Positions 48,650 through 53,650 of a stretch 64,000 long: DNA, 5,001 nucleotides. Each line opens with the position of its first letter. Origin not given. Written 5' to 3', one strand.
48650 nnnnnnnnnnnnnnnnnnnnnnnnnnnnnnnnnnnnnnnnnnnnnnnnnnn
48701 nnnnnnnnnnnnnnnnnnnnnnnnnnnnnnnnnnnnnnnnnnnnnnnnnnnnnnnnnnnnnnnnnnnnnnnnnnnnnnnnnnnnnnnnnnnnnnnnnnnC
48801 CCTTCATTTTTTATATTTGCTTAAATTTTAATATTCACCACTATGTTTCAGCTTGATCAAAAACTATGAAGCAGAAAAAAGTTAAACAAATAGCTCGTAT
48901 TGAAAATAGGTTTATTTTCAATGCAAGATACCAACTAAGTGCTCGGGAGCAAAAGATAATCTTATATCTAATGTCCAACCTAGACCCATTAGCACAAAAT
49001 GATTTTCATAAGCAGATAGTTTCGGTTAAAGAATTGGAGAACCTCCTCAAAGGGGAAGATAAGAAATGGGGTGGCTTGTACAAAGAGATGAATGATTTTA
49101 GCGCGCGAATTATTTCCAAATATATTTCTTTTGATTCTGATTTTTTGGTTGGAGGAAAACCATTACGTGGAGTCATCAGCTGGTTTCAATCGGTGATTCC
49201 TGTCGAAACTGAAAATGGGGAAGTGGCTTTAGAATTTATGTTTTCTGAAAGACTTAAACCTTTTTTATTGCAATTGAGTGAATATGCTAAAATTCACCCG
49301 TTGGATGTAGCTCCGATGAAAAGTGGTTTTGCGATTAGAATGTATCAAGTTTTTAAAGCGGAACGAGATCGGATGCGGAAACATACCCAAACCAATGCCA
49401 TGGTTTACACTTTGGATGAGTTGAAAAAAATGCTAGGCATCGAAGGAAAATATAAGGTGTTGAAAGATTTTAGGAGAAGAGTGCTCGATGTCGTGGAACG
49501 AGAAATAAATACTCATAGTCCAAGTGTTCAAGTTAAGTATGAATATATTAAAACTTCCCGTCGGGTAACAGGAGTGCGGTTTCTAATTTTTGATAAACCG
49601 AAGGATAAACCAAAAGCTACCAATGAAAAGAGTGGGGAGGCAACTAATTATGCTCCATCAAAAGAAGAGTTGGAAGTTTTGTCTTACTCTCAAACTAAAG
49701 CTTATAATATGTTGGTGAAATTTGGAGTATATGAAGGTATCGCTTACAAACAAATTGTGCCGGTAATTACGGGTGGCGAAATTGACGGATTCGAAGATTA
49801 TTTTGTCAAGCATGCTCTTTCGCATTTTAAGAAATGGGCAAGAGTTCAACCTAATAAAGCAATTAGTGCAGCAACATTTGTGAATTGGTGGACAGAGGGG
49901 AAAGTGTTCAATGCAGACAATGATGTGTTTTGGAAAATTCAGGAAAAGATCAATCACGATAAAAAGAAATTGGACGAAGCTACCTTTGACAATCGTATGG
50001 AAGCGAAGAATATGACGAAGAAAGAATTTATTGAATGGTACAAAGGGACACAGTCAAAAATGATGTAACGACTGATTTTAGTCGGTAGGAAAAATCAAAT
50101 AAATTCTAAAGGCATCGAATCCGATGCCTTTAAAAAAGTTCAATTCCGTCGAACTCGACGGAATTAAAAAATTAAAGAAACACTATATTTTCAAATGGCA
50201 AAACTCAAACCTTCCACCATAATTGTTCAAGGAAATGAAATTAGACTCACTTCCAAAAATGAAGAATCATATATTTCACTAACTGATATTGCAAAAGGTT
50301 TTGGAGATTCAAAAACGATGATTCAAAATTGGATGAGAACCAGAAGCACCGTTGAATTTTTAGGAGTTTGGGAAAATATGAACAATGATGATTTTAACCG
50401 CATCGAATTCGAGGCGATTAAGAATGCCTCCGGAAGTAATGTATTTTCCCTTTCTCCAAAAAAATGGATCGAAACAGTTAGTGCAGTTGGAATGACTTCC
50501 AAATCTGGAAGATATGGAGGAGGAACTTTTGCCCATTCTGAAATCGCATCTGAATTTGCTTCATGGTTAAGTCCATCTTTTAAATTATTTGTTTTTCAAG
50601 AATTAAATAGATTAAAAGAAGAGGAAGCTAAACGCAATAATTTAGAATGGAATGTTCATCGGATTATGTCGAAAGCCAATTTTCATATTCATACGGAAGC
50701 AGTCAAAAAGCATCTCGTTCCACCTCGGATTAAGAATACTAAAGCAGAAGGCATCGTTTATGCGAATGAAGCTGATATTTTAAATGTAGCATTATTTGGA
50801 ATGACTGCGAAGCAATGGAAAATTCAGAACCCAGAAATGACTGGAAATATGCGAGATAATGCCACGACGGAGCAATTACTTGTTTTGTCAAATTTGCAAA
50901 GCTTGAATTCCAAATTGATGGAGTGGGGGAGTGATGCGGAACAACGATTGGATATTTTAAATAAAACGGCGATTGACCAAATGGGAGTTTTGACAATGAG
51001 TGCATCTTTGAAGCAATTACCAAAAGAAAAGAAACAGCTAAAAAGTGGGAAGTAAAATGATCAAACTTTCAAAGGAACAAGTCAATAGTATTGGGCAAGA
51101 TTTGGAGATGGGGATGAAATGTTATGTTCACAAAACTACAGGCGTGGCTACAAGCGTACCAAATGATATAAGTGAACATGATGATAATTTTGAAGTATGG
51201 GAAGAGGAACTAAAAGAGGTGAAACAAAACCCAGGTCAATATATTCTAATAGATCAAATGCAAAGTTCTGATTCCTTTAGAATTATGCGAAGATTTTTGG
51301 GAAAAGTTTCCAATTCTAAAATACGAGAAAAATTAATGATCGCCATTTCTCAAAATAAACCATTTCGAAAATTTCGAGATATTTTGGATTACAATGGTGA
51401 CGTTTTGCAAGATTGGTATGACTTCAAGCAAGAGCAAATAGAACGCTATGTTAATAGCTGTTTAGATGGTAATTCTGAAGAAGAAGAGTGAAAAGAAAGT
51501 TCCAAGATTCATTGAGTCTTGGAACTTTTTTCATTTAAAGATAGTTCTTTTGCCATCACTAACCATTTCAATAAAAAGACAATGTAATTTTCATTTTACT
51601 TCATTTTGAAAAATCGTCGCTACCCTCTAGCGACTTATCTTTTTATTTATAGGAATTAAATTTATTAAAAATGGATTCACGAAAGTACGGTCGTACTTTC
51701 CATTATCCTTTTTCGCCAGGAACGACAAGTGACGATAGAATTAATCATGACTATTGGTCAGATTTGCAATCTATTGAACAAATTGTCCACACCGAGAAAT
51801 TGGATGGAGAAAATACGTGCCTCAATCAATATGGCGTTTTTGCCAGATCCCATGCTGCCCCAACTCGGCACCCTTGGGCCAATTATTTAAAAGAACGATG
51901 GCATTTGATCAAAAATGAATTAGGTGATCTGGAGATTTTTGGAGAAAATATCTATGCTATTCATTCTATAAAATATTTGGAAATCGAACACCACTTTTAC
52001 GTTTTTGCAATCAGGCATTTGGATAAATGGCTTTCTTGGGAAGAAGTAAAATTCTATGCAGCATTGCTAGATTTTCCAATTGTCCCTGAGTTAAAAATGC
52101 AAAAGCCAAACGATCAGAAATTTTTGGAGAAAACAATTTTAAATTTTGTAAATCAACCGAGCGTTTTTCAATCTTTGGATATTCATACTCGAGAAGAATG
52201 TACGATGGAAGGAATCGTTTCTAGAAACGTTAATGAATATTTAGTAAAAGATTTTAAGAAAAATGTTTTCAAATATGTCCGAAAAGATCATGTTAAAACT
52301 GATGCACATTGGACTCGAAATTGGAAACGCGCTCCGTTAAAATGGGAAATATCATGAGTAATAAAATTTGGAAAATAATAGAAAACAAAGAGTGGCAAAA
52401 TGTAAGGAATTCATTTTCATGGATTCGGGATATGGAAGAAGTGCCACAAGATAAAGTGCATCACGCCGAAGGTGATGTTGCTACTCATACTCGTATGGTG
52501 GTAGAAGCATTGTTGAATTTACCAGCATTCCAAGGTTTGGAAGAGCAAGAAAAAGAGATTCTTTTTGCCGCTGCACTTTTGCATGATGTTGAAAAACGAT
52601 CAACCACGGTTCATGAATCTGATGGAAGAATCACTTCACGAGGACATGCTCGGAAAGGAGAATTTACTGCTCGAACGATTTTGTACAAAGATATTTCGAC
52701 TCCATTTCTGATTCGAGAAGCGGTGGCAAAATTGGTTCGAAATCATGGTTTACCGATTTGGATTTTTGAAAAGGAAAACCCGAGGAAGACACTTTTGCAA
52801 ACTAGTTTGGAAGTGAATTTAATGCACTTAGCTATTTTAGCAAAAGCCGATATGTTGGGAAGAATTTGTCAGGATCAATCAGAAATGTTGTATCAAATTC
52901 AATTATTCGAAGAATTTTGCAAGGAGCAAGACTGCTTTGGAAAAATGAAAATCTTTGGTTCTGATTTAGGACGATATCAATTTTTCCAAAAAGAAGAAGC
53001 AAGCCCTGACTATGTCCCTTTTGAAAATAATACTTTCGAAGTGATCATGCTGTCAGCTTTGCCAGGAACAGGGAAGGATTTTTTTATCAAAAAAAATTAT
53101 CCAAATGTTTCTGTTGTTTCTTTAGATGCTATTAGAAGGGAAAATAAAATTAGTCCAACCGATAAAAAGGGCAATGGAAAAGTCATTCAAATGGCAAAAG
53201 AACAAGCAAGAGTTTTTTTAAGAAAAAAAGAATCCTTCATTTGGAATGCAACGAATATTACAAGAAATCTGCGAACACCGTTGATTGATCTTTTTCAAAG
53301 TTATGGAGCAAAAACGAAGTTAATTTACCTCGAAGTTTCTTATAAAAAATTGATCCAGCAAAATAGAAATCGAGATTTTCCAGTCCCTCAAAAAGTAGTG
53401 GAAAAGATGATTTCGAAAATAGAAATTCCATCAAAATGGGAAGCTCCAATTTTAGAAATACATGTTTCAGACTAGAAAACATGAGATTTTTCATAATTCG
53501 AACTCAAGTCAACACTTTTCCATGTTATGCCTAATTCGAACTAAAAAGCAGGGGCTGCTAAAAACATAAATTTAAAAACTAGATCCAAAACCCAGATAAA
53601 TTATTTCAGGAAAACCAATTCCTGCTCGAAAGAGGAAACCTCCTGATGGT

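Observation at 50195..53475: Two coupled gene pairs on the replicon backbone: KilA-N/UPF0158 and RNA ligase/HD-Pnk (RNA break repair module)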

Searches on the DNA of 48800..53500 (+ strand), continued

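Call 65: search_with_rna_model(model_id=R1, sources=[window, L001, L010, L012, L013, L014, L015, L016, L017, L018, L019, L020, L021, L022, L023, L024, L025, L026, L027, L028, L029, L030, L031, L032, L033, L034, L035, L036, L037, L038, L039, L040, L041, L042, L043, L044, L045, L046, L047, L048, L049, L050, L051, L052, L053, L054, L055, L056, L057, L058, L059, L060, L061, L062, L063, L064, L065, L066, L067, L068, L069, L070, L071, L072, L073, L074, L075, L076, L077, L078, L079, L080, L081, L082, L083, L084, L085, L086, L087, L088, L089], max_evalue=1, make_alignment=true)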
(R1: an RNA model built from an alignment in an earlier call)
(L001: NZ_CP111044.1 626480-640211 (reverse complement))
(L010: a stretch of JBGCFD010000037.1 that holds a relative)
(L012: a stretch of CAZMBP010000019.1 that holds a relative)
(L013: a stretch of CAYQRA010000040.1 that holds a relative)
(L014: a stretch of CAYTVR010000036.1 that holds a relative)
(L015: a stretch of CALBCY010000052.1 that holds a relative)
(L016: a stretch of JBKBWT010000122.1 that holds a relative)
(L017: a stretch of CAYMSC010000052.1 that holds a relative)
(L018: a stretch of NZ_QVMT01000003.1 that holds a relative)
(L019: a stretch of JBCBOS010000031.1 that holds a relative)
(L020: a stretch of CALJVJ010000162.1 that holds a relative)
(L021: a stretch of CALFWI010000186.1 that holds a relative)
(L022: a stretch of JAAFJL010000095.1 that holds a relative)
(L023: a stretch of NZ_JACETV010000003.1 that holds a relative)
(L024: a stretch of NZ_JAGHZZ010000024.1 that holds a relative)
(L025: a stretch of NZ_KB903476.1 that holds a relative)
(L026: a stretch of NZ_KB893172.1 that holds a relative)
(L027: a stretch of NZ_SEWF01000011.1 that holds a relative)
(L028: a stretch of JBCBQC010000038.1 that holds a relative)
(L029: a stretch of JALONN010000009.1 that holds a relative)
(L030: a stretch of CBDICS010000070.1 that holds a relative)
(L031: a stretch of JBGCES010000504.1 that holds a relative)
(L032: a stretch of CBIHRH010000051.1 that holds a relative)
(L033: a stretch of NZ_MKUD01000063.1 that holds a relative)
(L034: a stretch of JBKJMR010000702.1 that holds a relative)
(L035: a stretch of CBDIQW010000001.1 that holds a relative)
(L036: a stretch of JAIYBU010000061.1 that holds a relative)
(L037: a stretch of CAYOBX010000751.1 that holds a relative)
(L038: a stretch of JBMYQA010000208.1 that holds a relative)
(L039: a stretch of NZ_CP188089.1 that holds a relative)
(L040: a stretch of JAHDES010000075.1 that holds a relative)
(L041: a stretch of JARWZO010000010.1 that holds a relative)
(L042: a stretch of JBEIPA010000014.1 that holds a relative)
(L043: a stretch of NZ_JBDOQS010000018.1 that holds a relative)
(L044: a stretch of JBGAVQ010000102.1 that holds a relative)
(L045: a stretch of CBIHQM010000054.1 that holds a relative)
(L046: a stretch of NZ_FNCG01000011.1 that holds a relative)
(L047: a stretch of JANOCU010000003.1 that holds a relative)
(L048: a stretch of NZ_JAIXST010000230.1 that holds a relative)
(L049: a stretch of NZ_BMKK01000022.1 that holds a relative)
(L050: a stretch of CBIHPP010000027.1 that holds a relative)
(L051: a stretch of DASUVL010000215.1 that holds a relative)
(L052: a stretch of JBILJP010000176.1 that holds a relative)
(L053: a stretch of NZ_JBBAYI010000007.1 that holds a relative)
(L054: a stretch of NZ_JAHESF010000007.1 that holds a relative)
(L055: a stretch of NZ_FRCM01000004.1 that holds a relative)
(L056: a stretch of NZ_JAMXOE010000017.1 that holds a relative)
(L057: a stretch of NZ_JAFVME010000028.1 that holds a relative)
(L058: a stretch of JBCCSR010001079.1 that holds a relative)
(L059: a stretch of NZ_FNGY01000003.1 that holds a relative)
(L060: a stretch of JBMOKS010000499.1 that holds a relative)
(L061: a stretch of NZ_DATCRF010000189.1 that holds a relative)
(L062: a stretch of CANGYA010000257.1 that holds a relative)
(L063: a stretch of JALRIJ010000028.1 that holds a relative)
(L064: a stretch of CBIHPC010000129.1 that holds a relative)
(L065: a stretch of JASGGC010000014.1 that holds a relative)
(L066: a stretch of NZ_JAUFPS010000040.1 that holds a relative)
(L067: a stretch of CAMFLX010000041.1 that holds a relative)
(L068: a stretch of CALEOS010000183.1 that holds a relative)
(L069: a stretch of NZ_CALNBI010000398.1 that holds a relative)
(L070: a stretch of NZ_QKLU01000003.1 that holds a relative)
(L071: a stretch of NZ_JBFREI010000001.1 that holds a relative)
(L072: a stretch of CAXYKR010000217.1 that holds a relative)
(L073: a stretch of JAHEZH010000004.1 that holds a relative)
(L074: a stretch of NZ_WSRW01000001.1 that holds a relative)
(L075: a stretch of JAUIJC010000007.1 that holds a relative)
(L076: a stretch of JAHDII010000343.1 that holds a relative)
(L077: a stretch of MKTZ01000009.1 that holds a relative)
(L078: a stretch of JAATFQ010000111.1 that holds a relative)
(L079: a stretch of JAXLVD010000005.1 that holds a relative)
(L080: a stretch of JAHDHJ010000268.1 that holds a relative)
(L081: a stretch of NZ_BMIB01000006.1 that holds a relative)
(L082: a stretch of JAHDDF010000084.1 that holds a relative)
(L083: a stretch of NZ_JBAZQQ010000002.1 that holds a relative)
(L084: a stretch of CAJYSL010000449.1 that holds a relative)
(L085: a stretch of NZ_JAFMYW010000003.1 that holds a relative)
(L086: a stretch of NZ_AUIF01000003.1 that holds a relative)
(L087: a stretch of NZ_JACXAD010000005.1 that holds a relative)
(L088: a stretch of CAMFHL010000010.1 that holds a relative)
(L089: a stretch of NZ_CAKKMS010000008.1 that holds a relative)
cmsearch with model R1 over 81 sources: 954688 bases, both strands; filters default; matches with E-value up to 1: 30.
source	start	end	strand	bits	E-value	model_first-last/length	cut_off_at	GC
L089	5215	5287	+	79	9.7e-12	1-76/76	no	0.34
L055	5215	5289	+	76.4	3.1e-11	1-76/76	no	0.32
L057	777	850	+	76.2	3.5e-11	1-76/76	no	0.34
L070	5216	5289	+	75.1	5.6e-11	1-76/76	no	0.34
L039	5214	5288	+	73.7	1.1e-10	1-76/76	no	0.4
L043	5215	5289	+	73.7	1.1e-10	1-76/76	no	0.4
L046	2370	2444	+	73.7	1.1e-10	1-76/76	no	0.4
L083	5216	5289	+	73.6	1.1e-10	1-76/76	no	0.34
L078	5216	5289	+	73.3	1.3e-10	1-76/76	no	0.34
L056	5215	5289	+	71.7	2.6e-10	1-76/76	no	0.36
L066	5208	5288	+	63.8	8.6e-09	1-76/76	no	0.32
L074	5212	5286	+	61.6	2.4e-08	1-76/76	no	0.37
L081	5219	5292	+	60.6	3.7e-08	1-76/76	no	0.43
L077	5217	5289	+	56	2.8e-07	1-76/76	no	0.34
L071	5212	5290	+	55.2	4.1e-07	1-76/76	no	0.43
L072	4309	4384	+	54.6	5.3e-07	1-76/76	no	0.39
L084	5208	5283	+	53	1.1e-06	1-76/76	no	0.38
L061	2174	2250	+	49.3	5.7e-06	1-76/76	no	0.36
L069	674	747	+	45.8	2.7e-05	1-76/76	no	0.47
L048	283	357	+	40.2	0.00034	1-76/76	no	0.39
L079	5120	5194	+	36.6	0.0016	1-76/76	no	0.4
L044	5216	5292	+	35.7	0.0025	1-76/76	no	0.35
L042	5176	5260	+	34.8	0.0037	1-76/76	no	0.46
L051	4087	4164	+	31.7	0.014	1-76/76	no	0.31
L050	5179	5256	+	29.5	0.04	1-76/76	no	0.31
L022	5216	5287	+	27.7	0.089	1-76/76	no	0.36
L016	5121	5189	+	26.4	0.16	1-76/76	no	0.36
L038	5041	5112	+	23.5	0.56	1-76/76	no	0.31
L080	2955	2990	-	23.3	0.64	1-76/76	no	0.28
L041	5232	5301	+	22.5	0.89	1-76/76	no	0.4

Alignment A8: 30 matches aligned to the model, 109 columns, each read 5' to 3' on its own strand. Consensus structure (alignment columns), stored with it:
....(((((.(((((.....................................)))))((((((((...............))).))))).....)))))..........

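Call 66: search_with_rna_model(model_id=R1, sources=[window, L010, L012, L013, L014, L015, L016, L017, L018, L019, L020, L021, L022, L023, L024, L025, L026, L027, L028, L029, L030, L031, L032, L033, L034, L035, L036, L037, L038, L039, L040, L041, L042, L044, L045, L047, L048, L049, L050, L051, L053, L054, L055, L056, L057, L058, L059, L060, L061, L063, L064, L066, L067, L068, L069, L070, L071, L072, L073, L074, L075, L077, L078, L079, L081, L082, L083, L084, L085, L086, L087, L088, L089], max_evalue=0.2, make_alignment=true)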
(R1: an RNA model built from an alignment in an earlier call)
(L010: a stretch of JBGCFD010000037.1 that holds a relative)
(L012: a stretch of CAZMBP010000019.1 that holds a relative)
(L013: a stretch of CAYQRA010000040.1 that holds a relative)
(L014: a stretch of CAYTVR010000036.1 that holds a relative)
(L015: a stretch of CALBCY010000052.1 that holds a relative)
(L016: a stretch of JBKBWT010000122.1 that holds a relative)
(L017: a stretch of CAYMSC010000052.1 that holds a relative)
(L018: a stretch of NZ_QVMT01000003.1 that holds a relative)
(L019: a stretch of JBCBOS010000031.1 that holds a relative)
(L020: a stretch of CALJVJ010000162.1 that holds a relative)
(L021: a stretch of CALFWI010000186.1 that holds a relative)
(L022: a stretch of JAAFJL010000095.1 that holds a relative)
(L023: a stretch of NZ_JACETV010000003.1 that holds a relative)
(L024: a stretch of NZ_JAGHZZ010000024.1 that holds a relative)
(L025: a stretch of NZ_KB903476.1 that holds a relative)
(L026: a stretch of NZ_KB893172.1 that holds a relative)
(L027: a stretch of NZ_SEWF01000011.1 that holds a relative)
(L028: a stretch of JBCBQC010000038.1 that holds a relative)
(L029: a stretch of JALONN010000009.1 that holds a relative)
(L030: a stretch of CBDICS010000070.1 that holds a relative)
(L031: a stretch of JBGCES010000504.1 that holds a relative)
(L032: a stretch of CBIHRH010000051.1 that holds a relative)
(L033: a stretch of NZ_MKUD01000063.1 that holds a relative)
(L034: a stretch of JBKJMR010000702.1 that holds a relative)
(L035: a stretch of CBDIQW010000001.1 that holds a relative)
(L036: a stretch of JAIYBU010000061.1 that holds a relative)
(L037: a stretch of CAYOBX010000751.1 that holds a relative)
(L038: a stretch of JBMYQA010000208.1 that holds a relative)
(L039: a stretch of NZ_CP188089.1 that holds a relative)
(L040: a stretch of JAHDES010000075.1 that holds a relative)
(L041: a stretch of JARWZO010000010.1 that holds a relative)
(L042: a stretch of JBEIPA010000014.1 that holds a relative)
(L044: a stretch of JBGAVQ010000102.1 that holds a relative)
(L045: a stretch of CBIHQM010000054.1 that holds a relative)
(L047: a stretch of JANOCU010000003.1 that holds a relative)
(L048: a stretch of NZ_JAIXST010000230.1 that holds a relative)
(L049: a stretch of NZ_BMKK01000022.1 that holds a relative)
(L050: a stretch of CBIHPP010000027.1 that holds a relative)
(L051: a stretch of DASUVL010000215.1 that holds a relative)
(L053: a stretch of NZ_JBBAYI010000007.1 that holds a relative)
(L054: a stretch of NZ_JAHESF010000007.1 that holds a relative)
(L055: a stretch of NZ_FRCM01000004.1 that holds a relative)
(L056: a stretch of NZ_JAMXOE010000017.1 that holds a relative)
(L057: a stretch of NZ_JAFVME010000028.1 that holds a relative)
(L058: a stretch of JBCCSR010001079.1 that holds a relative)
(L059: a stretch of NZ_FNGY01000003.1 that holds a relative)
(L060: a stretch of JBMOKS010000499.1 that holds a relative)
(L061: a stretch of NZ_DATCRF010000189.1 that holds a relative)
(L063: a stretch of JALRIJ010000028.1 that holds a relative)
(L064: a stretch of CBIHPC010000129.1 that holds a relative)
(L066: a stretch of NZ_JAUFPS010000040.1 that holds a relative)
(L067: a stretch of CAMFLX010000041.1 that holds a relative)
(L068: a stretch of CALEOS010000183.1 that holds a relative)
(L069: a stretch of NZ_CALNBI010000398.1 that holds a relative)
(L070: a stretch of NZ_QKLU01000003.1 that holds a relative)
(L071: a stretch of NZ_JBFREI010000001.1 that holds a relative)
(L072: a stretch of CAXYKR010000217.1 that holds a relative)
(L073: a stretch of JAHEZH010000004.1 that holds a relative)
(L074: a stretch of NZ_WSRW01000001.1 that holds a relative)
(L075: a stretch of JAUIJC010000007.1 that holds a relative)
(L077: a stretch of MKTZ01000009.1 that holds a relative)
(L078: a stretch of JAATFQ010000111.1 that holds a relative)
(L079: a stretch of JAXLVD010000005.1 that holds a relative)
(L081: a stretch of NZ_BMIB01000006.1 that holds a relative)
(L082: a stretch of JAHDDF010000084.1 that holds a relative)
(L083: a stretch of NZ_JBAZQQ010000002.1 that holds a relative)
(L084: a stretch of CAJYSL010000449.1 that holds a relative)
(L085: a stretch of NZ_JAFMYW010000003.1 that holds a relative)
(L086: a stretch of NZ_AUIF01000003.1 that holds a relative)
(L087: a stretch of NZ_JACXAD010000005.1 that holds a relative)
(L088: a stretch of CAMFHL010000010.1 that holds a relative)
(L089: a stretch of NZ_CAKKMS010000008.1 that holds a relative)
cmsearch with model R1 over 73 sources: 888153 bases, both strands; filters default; matches with E-value up to 0.2: 25.
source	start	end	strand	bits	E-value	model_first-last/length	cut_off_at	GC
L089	5215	5287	+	79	9.1e-12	1-76/76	no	0.34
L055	5215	5289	+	76.4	2.9e-11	1-76/76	no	0.32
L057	777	850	+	76.2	3.3e-11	1-76/76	no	0.34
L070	5216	5289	+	75.1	5.2e-11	1-76/76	no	0.34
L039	5214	5288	+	73.7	9.9e-11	1-76/76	no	0.4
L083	5216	5289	+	73.6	1e-10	1-76/76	no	0.34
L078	5216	5289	+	73.3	1.2e-10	1-76/76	no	0.34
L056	5215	5289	+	71.7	2.4e-10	1-76/76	no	0.36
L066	5208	5288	+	63.8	8e-09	1-76/76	no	0.32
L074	5212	5286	+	61.6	2.2e-08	1-76/76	no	0.37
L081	5219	5292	+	60.6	3.4e-08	1-76/76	no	0.43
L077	5217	5289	+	56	2.6e-07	1-76/76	no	0.34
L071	5212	5290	+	55.2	3.8e-07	1-76/76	no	0.43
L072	4309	4384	+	54.6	5e-07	1-76/76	no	0.39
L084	5208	5283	+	53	1e-06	1-76/76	no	0.38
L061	2174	2250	+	49.3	5.3e-06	1-76/76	no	0.36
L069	674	747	+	45.8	2.5e-05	1-76/76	no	0.47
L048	283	357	+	40.2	0.00031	1-76/76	no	0.39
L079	5120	5194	+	36.6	0.0015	1-76/76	no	0.4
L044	5216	5292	+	35.7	0.0023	1-76/76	no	0.35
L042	5176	5260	+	34.8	0.0034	1-76/76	no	0.46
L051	4087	4164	+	31.7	0.013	1-76/76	no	0.31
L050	5179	5256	+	29.5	0.037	1-76/76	no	0.31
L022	5216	5287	+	27.7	0.083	1-76/76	no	0.36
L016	5121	5189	+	26.4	0.15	1-76/76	no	0.36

Alignment A9: 25 matches aligned to the model, 108 columns, each read 5' to 3' on its own strand. Consensus structure (alignment columns), stored with it:
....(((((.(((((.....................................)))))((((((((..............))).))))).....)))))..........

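Call 67: build_rna_model(alignment_id=A9)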
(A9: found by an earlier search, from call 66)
Model R2 built from alignment A9 (25 sequences, 108 columns); structure: stored with the alignment.
model positions 76; base pairs 18; branch points 1; effective number of sequences 17.41; information 0.744 bits per position. Calibrated on 0.2 Mb of random sequence (short: E-values are rough).
structure used (alignment columns):
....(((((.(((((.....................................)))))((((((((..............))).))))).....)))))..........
